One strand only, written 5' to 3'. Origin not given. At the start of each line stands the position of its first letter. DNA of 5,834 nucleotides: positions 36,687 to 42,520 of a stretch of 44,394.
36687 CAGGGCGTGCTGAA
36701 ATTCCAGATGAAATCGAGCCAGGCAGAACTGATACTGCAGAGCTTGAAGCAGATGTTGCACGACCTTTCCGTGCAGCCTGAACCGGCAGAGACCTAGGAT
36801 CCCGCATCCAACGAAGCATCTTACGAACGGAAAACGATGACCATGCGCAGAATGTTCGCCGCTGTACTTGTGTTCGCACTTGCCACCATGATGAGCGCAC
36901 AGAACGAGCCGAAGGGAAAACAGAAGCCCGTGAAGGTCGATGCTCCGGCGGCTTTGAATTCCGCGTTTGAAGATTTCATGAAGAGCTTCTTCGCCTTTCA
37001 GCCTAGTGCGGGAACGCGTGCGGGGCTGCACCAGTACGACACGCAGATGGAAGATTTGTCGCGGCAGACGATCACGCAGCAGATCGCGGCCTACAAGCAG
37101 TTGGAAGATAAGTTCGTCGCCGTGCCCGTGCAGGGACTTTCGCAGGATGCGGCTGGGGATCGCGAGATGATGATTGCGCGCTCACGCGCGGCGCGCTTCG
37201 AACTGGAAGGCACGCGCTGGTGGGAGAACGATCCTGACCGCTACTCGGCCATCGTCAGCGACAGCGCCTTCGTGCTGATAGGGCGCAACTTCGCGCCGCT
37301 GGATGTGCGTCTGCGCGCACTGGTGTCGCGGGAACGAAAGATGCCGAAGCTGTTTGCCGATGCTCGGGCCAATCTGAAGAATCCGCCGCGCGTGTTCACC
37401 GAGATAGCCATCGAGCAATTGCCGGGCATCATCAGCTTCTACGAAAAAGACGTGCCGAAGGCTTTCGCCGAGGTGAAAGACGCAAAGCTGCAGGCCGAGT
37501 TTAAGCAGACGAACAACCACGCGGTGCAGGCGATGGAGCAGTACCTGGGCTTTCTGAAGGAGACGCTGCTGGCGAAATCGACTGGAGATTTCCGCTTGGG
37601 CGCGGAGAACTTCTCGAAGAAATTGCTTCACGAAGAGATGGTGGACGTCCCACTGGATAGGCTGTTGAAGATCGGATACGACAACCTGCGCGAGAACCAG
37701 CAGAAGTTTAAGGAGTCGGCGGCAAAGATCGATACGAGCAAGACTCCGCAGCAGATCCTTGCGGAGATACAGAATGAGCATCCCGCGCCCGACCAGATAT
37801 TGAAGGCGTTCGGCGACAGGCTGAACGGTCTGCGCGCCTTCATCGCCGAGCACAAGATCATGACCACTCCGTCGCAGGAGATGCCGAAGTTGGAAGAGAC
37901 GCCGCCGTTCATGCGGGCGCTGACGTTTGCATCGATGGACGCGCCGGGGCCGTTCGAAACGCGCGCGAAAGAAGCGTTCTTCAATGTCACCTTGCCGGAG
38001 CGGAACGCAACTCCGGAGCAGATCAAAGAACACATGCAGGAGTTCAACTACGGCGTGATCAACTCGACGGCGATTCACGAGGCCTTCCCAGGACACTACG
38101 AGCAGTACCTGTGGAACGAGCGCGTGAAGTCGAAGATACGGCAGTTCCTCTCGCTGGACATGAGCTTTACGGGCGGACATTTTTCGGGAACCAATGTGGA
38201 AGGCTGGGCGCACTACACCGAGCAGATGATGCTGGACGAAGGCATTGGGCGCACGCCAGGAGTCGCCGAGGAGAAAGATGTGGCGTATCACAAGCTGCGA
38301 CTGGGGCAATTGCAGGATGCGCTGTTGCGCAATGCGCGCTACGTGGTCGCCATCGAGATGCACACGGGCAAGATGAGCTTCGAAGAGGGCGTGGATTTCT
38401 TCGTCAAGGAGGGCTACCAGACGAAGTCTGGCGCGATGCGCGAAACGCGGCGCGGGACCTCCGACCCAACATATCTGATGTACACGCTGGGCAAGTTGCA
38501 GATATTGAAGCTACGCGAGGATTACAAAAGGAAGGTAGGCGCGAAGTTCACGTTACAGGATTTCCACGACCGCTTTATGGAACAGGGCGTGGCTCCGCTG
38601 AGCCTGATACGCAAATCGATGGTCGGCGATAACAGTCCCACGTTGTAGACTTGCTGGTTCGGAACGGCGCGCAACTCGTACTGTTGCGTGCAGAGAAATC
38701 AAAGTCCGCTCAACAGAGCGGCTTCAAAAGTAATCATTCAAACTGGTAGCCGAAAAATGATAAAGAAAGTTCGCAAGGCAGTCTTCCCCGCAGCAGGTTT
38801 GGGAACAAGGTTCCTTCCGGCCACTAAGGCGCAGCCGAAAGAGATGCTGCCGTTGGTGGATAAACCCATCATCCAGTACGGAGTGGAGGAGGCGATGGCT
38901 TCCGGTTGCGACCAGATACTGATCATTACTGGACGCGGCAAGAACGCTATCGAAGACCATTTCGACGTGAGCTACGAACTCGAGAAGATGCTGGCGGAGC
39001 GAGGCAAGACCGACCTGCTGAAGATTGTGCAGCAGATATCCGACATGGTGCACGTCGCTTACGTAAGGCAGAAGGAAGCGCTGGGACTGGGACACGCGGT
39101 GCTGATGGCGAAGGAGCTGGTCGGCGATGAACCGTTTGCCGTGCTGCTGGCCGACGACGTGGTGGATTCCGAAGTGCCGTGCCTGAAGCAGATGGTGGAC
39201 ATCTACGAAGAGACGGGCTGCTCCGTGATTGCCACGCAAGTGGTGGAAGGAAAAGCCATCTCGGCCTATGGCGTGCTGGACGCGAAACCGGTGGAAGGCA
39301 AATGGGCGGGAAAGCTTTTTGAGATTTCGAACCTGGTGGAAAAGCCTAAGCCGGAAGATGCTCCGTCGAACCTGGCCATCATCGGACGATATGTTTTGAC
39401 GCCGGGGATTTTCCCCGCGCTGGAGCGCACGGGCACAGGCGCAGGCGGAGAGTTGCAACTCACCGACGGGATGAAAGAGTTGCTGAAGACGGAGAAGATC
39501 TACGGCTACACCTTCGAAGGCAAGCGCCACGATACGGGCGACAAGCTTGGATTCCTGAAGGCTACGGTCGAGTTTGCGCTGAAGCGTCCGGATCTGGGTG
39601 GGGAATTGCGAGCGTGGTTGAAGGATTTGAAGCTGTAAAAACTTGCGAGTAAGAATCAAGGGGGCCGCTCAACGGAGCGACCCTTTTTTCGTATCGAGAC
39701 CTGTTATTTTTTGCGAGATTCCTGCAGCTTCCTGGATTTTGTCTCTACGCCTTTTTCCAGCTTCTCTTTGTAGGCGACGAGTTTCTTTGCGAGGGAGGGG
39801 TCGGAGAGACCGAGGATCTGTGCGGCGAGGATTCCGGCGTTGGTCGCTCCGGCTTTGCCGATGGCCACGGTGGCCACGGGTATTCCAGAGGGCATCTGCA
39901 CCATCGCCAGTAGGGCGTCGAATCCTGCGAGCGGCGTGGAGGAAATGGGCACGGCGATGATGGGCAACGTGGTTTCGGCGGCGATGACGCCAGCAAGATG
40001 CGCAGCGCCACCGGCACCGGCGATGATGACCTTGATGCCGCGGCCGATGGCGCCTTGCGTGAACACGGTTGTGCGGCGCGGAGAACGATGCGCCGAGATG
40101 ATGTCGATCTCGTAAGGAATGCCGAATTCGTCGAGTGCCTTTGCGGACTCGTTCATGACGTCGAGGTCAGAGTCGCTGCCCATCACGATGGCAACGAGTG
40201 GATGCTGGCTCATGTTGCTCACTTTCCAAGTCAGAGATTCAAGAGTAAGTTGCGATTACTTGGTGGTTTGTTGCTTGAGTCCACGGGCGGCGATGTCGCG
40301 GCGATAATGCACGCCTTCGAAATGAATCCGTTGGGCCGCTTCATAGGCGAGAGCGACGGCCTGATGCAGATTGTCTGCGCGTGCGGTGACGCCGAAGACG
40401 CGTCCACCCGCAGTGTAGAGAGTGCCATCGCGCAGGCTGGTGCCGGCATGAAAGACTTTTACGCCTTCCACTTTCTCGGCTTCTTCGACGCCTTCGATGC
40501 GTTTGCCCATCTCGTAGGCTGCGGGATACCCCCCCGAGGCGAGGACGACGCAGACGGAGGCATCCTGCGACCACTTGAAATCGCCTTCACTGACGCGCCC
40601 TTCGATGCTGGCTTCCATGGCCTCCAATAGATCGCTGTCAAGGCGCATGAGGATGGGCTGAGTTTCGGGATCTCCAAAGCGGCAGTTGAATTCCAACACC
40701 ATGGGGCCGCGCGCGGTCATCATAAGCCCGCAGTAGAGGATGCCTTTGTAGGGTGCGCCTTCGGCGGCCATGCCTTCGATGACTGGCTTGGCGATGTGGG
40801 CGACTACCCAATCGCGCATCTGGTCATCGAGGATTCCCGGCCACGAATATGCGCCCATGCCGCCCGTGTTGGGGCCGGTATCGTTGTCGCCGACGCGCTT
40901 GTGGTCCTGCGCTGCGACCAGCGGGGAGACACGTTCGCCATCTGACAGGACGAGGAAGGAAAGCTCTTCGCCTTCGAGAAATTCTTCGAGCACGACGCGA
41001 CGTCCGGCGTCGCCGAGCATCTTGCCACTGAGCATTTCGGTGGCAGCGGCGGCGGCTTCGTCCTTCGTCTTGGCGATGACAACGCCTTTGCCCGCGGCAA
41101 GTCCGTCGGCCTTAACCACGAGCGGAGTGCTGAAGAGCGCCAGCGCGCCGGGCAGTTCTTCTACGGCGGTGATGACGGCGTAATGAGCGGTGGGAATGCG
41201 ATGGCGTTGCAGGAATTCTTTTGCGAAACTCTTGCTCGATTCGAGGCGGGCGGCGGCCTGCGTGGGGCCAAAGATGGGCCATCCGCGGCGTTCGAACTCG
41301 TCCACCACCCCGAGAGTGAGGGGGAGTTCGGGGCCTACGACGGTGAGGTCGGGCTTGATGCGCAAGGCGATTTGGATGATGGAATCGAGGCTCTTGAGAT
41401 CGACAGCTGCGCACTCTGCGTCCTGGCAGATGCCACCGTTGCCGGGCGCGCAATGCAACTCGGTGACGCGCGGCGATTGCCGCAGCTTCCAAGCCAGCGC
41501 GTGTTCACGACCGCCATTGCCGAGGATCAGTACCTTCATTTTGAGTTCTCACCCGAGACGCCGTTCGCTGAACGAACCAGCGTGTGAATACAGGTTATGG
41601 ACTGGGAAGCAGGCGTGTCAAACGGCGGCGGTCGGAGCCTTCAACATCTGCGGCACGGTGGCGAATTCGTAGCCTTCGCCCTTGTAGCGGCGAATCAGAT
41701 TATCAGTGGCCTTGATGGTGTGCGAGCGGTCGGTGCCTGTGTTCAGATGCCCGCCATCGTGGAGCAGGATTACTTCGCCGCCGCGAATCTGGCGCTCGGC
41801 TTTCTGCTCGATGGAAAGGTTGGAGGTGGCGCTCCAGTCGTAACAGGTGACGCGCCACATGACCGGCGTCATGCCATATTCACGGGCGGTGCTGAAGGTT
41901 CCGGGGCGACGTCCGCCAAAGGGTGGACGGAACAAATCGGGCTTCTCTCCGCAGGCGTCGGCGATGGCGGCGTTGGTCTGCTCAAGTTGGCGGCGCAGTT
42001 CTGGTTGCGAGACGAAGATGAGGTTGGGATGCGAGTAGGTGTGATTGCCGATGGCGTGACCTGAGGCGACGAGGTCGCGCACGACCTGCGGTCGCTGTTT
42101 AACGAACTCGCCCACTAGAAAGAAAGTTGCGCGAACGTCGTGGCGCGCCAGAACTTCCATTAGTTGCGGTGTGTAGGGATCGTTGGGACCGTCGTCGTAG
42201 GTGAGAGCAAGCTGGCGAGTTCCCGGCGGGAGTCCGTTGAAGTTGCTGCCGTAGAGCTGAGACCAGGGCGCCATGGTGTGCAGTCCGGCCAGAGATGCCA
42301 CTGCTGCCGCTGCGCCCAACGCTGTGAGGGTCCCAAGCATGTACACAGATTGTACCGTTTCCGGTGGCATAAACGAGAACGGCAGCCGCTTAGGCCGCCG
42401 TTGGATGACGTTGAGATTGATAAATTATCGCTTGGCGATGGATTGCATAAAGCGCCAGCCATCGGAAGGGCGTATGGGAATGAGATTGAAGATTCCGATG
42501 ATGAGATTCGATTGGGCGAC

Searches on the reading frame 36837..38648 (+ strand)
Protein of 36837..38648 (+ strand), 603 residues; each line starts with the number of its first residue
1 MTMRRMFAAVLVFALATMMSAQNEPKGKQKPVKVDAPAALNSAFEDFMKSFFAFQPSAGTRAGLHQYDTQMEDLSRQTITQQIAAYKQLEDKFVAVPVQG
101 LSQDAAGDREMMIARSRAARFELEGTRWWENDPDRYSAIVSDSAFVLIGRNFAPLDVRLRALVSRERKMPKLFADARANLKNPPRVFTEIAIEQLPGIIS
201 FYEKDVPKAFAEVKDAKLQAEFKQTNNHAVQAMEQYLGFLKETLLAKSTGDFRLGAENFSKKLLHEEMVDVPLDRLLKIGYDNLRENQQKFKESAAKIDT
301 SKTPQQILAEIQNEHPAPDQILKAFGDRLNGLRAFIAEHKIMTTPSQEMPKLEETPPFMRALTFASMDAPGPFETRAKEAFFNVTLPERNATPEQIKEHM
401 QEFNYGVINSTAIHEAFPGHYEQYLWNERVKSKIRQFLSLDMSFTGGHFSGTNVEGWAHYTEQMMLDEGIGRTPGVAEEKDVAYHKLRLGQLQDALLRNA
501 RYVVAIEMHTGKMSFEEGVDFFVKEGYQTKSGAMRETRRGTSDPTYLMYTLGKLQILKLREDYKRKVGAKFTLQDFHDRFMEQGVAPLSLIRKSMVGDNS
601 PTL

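Call 36: search_protein_families(library=pfam, proteins=[window:36837-38648:+], max_evalue=0.00001)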
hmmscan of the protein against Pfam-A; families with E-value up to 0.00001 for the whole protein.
window:36837-38648:+ (603 aa): 1 family
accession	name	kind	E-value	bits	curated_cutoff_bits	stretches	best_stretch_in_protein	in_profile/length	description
PF05960.17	DUF885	-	4.6e-94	317.4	32.4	1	56-595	1-532/532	Bacterial protein of unknown function (DUF885)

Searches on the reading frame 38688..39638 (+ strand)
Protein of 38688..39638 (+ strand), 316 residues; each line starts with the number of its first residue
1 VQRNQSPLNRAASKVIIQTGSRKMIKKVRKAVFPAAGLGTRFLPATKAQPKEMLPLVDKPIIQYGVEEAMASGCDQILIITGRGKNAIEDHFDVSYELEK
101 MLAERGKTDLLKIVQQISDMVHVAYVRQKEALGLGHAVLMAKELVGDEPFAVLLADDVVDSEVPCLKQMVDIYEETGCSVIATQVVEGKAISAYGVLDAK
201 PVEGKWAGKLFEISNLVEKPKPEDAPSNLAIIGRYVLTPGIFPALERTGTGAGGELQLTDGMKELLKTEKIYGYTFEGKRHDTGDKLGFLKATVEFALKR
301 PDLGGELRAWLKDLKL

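Call 36: search_protein_families(library=pfam, proteins=[window:38688-39638:+], max_evalue=0.00001)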
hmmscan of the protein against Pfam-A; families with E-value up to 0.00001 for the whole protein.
window:38688-39638:+ (316 aa): 2 families
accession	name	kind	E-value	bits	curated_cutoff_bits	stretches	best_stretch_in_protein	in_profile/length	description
PF00483.29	NTP_transferase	-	2e-29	103.4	21.2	1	33-293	4-239/245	Nucleotidyl transferase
PF12804.13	NTP_transf_3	-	4.1e-06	27.5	27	0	32-185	2-123/160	MobA-like NTP transferase domain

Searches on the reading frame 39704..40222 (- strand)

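Call 36: search_protein_families(library=pfam, proteins=[window:39704-40222:-], max_evalue=0.00001)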
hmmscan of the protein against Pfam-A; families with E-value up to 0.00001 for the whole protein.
window:39704-40222:- (172 aa): 1 family
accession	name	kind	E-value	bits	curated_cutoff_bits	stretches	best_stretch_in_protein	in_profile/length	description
PF00731.26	AIRC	-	3.3e-60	202.4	30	1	10-156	2-146/148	AIR carboxylase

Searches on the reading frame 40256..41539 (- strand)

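Call 36: search_protein_families(library=pfam, proteins=[window:40256-41539:-], max_evalue=0.00001)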
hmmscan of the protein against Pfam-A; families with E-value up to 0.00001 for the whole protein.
window:40256-41539:- (427 aa): 5 families
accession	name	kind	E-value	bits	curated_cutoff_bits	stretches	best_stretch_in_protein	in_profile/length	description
PF01071.24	GARS_A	-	1e-73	247.8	27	1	101-293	1-194/194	Phosphoribosylglycinamide synthetase, ATP-grasp (A) domain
PF02844.21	GARS_N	-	2.5e-36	124.9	29.5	1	1-100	1-100/100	Phosphoribosylglycinamide synthetase, N domain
PF02843.22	GARS_C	-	1.2e-32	112.6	34.8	1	328-419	1-92/92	Phosphoribosylglycinamide synthetase, C domain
PF02222.28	ATP-grasp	-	8.1e-08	32.6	27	1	109-199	2-88/179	ATP-grasp domain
PF02655.19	ATP-grasp_3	-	5.3e-07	30.3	23.2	1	103-289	4-158/160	ATP-grasp domain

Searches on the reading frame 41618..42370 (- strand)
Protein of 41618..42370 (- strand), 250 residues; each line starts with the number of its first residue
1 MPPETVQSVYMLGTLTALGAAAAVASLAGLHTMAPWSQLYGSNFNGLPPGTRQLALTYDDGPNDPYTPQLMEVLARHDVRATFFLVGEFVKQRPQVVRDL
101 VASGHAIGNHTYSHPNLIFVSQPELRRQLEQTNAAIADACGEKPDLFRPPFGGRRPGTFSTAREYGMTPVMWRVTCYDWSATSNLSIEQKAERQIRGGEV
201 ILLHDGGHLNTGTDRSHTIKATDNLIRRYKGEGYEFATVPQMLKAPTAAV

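Call 36: search_protein_families(library=pfam, proteins=[window:41618-42370:-], max_evalue=0.00001)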
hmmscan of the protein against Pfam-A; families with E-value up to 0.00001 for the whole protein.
window:41618-42370:- (250 aa): 1 family
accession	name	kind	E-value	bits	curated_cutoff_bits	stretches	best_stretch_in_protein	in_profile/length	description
PF01522.26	Polysacc_deac_1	-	1.3e-36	125.7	23.1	1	50-169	5-123/124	Polysaccharide deacetylase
